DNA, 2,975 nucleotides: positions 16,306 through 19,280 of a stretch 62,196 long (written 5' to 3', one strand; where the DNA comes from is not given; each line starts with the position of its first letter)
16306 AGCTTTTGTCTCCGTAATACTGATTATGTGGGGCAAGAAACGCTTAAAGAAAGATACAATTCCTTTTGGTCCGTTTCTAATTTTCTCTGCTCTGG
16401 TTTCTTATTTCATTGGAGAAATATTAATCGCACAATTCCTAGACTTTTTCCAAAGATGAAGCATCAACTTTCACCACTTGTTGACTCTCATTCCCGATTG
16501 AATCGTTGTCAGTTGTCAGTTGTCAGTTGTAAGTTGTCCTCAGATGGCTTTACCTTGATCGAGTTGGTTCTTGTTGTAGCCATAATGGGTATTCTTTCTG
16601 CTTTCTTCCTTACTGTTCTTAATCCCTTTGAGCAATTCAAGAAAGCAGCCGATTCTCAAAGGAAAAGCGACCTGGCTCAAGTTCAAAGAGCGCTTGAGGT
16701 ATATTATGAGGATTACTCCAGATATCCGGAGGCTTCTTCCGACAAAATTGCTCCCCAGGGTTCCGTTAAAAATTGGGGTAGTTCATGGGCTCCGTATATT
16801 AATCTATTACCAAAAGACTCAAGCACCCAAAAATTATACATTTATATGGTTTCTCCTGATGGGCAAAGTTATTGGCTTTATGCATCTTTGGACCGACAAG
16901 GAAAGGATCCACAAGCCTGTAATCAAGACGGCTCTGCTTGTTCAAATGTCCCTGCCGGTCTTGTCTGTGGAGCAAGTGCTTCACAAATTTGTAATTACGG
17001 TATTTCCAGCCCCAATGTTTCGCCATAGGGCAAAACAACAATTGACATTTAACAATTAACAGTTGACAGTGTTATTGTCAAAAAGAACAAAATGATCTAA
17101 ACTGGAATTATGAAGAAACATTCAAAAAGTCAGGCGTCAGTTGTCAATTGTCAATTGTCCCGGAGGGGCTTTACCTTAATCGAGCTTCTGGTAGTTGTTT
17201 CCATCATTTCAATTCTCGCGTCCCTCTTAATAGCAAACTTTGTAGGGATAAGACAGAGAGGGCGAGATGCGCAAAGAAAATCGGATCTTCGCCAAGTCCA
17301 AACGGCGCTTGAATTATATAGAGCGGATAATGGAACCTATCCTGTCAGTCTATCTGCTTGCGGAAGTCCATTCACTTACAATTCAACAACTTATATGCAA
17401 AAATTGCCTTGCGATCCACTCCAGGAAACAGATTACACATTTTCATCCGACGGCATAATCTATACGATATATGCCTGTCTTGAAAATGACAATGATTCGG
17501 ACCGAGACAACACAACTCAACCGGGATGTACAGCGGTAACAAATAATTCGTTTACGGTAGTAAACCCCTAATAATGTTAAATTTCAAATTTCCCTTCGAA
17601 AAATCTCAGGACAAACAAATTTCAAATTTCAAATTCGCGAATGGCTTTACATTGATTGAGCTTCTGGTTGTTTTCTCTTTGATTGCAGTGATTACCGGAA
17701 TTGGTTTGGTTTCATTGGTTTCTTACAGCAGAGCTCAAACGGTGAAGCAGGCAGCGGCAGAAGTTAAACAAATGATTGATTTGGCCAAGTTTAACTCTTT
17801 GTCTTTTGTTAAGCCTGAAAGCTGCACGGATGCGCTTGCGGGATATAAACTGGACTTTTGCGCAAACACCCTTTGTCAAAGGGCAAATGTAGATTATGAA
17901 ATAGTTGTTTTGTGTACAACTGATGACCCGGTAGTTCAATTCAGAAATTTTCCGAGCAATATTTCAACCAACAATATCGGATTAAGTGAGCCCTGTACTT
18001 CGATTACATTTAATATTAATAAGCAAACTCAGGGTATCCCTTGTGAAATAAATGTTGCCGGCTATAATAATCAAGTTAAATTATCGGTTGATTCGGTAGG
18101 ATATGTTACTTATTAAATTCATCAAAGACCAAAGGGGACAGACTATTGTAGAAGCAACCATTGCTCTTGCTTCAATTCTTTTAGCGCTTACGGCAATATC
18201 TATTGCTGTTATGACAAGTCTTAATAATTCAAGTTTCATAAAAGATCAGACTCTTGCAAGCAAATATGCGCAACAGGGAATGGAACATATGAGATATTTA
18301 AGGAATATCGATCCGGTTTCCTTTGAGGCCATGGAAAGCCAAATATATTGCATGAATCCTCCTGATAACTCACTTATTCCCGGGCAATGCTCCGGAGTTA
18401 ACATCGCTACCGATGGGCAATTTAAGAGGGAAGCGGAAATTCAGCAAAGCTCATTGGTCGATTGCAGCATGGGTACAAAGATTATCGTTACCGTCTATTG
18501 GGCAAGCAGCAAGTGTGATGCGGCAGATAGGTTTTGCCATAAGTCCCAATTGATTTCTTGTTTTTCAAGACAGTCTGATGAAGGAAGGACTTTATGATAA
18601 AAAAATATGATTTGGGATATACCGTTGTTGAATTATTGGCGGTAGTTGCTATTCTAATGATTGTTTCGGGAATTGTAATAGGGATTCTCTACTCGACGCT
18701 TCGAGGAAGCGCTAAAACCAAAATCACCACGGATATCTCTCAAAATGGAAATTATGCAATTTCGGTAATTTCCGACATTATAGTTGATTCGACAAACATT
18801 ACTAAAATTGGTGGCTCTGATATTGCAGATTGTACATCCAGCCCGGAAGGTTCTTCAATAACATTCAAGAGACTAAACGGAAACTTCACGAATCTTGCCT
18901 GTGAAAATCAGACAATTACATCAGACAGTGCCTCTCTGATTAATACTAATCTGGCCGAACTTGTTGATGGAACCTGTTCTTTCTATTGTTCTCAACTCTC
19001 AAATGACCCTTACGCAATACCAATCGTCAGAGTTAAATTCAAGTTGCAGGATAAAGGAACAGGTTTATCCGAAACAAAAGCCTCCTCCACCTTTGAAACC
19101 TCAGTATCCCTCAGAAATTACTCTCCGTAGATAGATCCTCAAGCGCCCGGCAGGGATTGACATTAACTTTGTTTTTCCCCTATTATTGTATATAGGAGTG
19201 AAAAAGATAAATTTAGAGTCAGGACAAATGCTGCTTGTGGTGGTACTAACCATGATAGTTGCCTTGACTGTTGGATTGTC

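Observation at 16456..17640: Three consecutive pilin genes carry 7-nt tandem repeats inside unusually long leader-peptide coding regions (possible slipped-strand phase variation)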

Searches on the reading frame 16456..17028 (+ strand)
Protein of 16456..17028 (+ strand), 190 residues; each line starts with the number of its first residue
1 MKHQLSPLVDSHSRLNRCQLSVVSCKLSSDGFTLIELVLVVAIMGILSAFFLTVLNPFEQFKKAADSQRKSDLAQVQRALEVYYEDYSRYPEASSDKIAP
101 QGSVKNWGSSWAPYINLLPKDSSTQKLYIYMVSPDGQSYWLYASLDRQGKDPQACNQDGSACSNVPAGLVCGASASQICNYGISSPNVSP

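Call 12: find_homologous_proteins(query=window:16456-17028:+, max_evalue=0.001)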
Query window:16456-17028:+ (190 aa): 547 proteins with E <= 0.001 among 640 candidates; the best 120 are listed.
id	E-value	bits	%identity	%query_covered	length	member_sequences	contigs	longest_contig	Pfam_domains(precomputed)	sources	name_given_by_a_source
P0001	1.9e-122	424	100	100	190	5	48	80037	-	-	-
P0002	2.3e-85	303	85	85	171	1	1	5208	-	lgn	-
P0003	1.5e-66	241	64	84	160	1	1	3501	PF07963.18,PF08334.17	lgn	-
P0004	2.8e-66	241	64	86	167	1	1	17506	PF07963.18,PF08334.17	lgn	-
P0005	1.6e-64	235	65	84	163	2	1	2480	PF07963.18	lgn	-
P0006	4.3e-63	230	57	100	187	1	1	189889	PF07963.18,PF08334.17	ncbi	-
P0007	7.1e-61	223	61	84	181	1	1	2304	PF22434.2,PF08334.17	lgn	-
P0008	5.9e-60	220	61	84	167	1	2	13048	PF08334.17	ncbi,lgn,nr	ncbi:MAG TPA: type II secretion system protein GspG [Patescibacteria group bacterium]|nr:type II sec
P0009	1.7e-59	218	62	84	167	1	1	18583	PF08334.17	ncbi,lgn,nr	ncbi:MAG TPA: type II secretion system protein [Patescibacteria group bacterium]|nr:type II secretio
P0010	2.5e-58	215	59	84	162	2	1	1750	PF07963.18,PF08334.17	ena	-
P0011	6.5e-58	213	58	84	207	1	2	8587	PF08334.17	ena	-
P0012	3.1e-57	211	59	84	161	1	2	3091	PF07963.18,PF08334.17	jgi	jgi:prepilin-type N-terminal cleavage/methylation domain-containing protein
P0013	2.3e-56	208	49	100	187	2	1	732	PF07963.18,PF08334.17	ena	-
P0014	2.2e-55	205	59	87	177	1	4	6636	PF07963.18,PF08334.17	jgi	jgi:general secretion pathway protein G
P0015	2.7e-55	205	54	84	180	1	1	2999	PF07963.18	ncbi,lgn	-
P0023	1.1e-53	200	57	84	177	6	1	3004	PF07963.18,PF08334.17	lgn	-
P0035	5.3e-51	191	55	84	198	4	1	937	PF07963.18,PF08334.17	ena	-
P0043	4.1e-50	188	54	90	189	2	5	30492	PF08334.17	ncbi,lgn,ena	-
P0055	6.4e-49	184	52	87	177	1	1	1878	PF07963.18,PF08334.17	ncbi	-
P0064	3.2e-48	182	50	89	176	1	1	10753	PF07963.18,PF08334.17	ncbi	-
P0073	1.2e-47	180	51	100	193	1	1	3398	PF07963.18,PF08334.17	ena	-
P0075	1.7e-47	179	48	100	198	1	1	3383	PF07963.18,PF08334.17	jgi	jgi:general secretion pathway protein G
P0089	4.5e-47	178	51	86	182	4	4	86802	PF07963.18,PF08334.17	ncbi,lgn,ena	ncbi:MAG: type II secretion system protein [Patescibacteria group bacterium]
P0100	1.7e-46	176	53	84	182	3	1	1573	PF08334.17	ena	-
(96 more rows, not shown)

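Call 14: list_cluster_members(proteins=[window:16456-17028:+, window:17110-17571:+, window:17574-18116:+, window:15059-15634:+, window:15683-16459:+])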
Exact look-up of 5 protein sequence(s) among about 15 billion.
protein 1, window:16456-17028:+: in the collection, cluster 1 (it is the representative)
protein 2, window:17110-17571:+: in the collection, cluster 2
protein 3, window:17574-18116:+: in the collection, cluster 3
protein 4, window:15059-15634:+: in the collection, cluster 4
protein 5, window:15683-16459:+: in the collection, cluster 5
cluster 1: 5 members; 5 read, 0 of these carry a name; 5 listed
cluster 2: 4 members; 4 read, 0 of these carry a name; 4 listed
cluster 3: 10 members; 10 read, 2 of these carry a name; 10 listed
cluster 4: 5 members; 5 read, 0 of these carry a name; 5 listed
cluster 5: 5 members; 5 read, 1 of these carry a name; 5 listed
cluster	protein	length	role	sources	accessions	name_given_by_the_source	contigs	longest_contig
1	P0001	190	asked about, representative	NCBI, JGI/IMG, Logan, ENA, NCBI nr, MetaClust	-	-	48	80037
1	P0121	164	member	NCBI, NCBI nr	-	-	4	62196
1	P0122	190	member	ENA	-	-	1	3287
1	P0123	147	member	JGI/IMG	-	-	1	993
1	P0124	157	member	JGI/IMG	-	-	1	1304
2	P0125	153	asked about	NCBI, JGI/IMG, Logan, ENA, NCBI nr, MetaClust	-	-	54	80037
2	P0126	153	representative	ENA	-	-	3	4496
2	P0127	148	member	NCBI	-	-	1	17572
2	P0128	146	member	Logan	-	-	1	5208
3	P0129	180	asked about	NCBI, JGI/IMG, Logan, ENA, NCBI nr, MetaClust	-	-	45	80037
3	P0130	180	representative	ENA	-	-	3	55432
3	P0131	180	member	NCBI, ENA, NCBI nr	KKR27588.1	MAG: hypothetical protein UT57_C0001G0012 [Microgenomates group bacterium ...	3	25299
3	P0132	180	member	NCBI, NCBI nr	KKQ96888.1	MAG: hypothetical protein UT20_C0001G0024 [Candidatus Levybacteria bacterium ...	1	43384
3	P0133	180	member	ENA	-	-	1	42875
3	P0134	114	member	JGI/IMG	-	-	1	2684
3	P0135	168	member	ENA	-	-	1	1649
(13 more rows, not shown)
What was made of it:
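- Counts are identical in about 50 assemblies (call 14).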

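Call 16: find_encoding_contigs(protein=P0128, flank=5000, max_places=4)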
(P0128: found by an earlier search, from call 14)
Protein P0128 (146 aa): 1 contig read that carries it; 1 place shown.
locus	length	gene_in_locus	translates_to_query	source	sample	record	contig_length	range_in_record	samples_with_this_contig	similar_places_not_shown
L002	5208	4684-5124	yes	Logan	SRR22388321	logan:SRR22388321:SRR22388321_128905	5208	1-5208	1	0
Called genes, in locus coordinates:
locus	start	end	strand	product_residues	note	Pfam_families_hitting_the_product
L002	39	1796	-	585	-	PF05157:MshEN, PF00437:T2SSE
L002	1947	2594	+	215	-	PF13177:DNA_pol3_delta2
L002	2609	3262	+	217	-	PF07963:N_methyl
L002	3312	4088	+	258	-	PF06750:A24_N_bact, PF01478:Peptidase_A24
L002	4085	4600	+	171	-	-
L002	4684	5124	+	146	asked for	PF07963:N_methyl (weak), PF08334:T2SSG (weak)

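Call 17: find_encoding_contigs(protein=P0135, flank=3000, max_places=4)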
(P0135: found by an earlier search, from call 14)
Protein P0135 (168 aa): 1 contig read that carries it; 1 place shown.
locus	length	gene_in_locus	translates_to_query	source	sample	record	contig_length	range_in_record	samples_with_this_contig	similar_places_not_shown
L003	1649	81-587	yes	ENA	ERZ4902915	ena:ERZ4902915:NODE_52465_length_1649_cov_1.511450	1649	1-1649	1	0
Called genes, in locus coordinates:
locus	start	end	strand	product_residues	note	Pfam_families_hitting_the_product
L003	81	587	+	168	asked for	-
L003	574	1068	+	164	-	-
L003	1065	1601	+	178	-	-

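Call 18: find_encoding_contigs(protein=P0123, flank=3000, max_places=4)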
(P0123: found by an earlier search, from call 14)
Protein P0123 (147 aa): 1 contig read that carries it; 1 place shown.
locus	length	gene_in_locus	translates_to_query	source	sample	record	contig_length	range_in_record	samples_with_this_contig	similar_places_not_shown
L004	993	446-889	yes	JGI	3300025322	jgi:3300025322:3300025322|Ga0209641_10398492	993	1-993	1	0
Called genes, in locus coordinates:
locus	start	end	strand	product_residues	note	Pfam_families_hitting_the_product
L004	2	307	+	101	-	?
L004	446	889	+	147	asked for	-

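Call 39: find_encoding_contigs(protein=P0134, flank=3000, max_places=4)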
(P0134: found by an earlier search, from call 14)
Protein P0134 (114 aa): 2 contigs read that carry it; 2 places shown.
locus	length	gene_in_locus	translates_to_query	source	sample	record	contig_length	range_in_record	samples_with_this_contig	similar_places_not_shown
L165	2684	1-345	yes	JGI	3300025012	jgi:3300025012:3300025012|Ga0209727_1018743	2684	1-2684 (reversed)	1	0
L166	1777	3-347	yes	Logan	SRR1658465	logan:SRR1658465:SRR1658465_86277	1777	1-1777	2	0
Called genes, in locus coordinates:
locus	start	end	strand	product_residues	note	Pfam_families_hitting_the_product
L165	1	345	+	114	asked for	?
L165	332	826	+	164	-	-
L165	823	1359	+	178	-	-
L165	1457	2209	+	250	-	-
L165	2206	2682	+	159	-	?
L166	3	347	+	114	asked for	?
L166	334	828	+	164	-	-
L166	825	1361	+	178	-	-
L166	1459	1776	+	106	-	?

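Call 40: find_encoding_contigs(protein=P0124, flank=3000, max_places=4)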
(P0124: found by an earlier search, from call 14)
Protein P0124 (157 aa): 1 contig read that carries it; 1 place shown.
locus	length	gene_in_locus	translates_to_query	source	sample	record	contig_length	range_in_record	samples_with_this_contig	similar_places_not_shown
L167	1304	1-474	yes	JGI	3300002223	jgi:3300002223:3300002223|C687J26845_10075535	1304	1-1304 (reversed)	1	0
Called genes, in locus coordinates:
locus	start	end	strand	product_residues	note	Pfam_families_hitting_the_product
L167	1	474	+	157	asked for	?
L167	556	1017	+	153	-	PF07963:N_methyl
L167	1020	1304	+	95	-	?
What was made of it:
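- Tried and rejected: P0134 and P0124 are contig-edge fragments (calls 39, 40).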

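Call 42: list_cluster_members(proteins=[P0013, P0100, P0035, P0043, P0089, P0023, P0075, P0073, P0064, P0055])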
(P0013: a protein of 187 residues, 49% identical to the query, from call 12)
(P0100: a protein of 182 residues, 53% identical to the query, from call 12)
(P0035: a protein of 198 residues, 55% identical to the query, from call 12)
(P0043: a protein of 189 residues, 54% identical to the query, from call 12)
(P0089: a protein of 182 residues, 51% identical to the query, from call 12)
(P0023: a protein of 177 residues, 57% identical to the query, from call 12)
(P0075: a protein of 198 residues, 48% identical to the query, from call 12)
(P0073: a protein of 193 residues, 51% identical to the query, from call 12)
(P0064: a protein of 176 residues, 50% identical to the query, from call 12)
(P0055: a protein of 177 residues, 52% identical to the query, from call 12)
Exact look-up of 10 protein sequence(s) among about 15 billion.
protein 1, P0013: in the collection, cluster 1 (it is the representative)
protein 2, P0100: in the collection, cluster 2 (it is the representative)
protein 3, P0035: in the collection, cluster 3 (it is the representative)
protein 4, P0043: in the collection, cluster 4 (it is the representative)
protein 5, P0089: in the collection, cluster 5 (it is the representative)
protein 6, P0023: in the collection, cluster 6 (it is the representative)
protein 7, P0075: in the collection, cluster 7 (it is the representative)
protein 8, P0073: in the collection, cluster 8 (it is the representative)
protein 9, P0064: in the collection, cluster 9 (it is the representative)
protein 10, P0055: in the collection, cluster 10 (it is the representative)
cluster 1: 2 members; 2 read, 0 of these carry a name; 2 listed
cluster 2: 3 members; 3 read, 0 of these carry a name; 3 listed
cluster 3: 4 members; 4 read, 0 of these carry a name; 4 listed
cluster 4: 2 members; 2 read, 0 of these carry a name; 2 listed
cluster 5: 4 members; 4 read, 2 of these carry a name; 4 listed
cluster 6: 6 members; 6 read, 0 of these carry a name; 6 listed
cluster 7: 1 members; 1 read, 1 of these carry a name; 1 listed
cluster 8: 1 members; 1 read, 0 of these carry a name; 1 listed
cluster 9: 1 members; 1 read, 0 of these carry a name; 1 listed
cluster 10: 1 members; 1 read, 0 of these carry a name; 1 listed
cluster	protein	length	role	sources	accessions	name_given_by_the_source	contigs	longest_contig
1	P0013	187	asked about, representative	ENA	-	-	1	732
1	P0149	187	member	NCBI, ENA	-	-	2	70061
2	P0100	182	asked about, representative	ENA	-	-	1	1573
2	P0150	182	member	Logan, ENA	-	-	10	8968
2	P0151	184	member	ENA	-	-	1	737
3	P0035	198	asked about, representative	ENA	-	-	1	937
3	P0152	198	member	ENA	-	-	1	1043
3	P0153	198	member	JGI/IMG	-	-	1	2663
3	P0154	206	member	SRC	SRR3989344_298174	-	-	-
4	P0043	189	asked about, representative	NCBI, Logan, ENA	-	-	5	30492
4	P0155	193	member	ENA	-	-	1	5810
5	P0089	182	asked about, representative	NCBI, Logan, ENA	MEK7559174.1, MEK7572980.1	MAG: type II secretion system protein [Patescibacteria group bacterium]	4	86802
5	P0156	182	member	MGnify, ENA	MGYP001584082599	FL=1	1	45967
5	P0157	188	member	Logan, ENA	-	-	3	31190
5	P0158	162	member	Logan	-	-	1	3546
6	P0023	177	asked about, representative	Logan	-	-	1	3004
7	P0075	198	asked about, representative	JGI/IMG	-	general secretion pathway protein G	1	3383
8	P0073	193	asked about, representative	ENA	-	-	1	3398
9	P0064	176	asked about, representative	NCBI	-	-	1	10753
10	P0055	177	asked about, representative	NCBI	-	-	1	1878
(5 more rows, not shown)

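Call 44: find_encoding_contigs(protein=P0043, flank=2500, max_places=5)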
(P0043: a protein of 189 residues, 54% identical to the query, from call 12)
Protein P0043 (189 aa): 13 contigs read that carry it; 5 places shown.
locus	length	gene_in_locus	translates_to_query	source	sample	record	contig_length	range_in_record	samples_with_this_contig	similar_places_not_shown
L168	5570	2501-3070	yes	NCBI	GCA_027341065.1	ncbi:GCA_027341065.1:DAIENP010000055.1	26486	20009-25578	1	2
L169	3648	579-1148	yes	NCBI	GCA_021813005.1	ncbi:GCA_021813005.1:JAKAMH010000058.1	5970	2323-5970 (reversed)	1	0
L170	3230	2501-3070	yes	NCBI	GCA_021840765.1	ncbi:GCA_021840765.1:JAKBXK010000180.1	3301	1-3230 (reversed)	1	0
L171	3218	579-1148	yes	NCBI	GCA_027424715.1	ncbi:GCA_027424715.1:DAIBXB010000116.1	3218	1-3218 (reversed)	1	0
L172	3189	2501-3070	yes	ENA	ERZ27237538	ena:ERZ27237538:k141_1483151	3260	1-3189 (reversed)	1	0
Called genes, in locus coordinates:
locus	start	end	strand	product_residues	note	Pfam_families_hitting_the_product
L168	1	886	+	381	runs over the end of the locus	PF04188:Mannosyl_trans2 (weak)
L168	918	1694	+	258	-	PF06750:A24_N_bact, PF01478:Peptidase_A24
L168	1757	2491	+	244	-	-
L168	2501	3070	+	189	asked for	PF08334:T2SSG (weak)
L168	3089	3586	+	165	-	PF07963:N_methyl, PF08334:T2SSG (weak)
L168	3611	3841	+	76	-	-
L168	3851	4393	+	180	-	-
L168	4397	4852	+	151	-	-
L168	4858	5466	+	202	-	-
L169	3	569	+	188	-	?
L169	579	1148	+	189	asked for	PF08334:T2SSG (weak)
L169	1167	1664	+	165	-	PF07963:N_methyl, PF08334:T2SSG (weak)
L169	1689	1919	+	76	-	-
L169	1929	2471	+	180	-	-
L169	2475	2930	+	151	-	-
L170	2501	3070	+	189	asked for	PF08334:T2SSG (weak)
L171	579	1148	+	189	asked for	PF08334:T2SSG (weak)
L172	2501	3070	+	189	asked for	PF08334:T2SSG (weak)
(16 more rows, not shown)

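Call 45: find_encoding_contigs(protein=P0155, flank=2500, max_places=5)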
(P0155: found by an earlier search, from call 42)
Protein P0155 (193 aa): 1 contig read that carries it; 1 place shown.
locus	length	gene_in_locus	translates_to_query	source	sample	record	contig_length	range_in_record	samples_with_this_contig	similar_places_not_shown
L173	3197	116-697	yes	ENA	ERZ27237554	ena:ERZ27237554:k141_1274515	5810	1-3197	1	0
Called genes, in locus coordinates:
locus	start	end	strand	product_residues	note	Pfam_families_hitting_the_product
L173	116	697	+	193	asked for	PF08334:T2SSG (weak)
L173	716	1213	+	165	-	PF07963:N_methyl, PF08334:T2SSG (weak)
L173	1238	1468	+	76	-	-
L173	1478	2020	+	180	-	-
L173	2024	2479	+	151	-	-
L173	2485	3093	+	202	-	-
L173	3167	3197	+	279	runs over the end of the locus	-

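Call 48: find_encoding_contigs(protein=P0158, flank=2500, max_places=4)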
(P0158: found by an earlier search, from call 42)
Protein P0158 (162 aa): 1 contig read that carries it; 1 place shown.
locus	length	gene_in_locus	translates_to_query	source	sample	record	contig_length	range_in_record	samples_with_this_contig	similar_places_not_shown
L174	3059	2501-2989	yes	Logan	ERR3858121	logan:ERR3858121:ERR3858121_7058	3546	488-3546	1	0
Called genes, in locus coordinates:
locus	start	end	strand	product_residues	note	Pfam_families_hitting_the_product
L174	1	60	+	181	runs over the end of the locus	?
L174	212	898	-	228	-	PF01797:Y1_Tnp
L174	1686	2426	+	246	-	PF07963:N_methyl (weak)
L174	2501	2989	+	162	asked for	PF07963:N_methyl (weak), PF08334:T2SSG (weak)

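Call 49: find_encoding_contigs(protein=P0089, flank=2500, max_places=5)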
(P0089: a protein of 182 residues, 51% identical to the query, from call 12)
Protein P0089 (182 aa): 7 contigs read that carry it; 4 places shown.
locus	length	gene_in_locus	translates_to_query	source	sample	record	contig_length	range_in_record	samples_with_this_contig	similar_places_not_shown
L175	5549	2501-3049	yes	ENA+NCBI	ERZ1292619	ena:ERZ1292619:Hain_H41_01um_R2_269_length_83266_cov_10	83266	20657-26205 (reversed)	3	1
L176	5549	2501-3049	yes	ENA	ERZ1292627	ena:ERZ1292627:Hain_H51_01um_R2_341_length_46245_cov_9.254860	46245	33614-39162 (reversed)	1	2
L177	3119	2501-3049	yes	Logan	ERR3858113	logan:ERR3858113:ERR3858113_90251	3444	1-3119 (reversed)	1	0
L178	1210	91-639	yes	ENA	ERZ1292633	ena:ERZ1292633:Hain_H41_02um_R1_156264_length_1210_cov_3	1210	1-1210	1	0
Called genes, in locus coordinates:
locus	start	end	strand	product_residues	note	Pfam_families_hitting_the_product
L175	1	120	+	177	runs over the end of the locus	PF07963:N_methyl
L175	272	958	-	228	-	PF01797:Y1_Tnp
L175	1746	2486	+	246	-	PF07963:N_methyl (weak)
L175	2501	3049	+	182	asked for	PF07963:N_methyl (weak), PF08334:T2SSG (faint)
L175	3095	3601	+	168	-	PF07963:N_methyl, PF08334:T2SSG (weak)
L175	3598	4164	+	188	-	PF07963:N_methyl (weak)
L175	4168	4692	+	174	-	-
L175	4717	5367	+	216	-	PF07963:N_methyl (weak)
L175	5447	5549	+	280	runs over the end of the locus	-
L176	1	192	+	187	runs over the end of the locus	PF07963:N_methyl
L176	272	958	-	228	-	PF01797:Y1_Tnp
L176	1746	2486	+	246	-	PF07963:N_methyl (weak)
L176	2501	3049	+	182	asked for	PF07963:N_methyl (weak), PF08334:T2SSG (faint)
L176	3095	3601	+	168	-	PF07963:N_methyl, PF08334:T2SSG (weak)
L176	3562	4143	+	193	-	PF07963:N_methyl (weak)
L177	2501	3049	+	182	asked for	PF07963:N_methyl (weak), PF08334:T2SSG (faint)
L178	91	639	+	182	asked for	PF07963:N_methyl (weak), PF08334:T2SSG (faint)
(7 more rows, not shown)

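Call 55: search_protein_families(library=pfam, proteins=[window:16456-17028:+], max_evalue=0.01)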
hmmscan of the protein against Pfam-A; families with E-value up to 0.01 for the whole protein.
window:16456-17028:+ (190 aa): 2 families
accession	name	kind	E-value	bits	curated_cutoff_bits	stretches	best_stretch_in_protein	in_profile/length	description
PF07963.17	N_methyl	-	2.3e-05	24.2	21.2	1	31-50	6-25/27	Prokaryotic N-terminal methylation motif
PF08334.16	T2SSG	-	7.7e-05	23.2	21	1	58-142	3-88/108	Type II secretion system (T2SS), protein G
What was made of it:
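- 16456..17028 (+): Pilin 2 (GspG-like type IV pilin, 190 aa from the ATG). It has a 31-aa leader and its Gly(-1) codon is at 16546-16548. Pfam N_methyl and T2SSG (call 55).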

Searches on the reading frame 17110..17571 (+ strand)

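Call 55: search_protein_families(library=pfam, proteins=[window:17110-17571:+], max_evalue=0.01)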
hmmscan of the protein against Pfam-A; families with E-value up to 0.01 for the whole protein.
window:17110-17571:+ (153 aa): 3 families
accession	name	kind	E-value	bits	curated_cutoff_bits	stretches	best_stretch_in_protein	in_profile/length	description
PF07963.17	N_methyl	-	4.4e-08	32.8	21.2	1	18-40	4-26/27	Prokaryotic N-terminal methylation motif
PF08334.16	T2SSG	-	3.3e-05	24.3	21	1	49-115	7-80/108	Type II secretion system (T2SS), protein G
PF16732.10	ComP_DUS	-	0.001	20.4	27.3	1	49-111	8-70/87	Type IV minor pilin ComP, DNA uptake sequence receptor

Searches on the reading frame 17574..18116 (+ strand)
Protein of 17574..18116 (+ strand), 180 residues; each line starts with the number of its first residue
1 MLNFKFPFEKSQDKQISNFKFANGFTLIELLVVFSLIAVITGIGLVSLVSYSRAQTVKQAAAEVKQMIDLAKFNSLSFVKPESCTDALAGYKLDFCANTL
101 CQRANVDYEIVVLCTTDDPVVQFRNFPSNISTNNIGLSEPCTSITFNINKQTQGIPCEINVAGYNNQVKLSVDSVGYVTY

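Call 55: search_protein_families(library=pfam, proteins=[window:17574-18116:+], max_evalue=0.01)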
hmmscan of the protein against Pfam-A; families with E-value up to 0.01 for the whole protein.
window:17574-18116:+ (180 aa): 1 family
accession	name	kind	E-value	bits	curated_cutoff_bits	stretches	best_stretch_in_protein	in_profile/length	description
PF07963.17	N_methyl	-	1e-05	25.3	21.2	1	23-43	5-25/27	Prokaryotic N-terminal methylation motif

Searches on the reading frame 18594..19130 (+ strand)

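Call 55: search_protein_families(library=pfam, proteins=[window:18594-19130:+], max_evalue=0.01)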
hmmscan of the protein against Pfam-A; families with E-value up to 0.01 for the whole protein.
window:18594-19130:+ (178 aa): 1 family
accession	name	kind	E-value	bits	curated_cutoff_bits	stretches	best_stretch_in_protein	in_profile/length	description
PF07963.17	N_methyl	-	0.00046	20.1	21.2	1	6-28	4-26/27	Prokaryotic N-terminal methylation motif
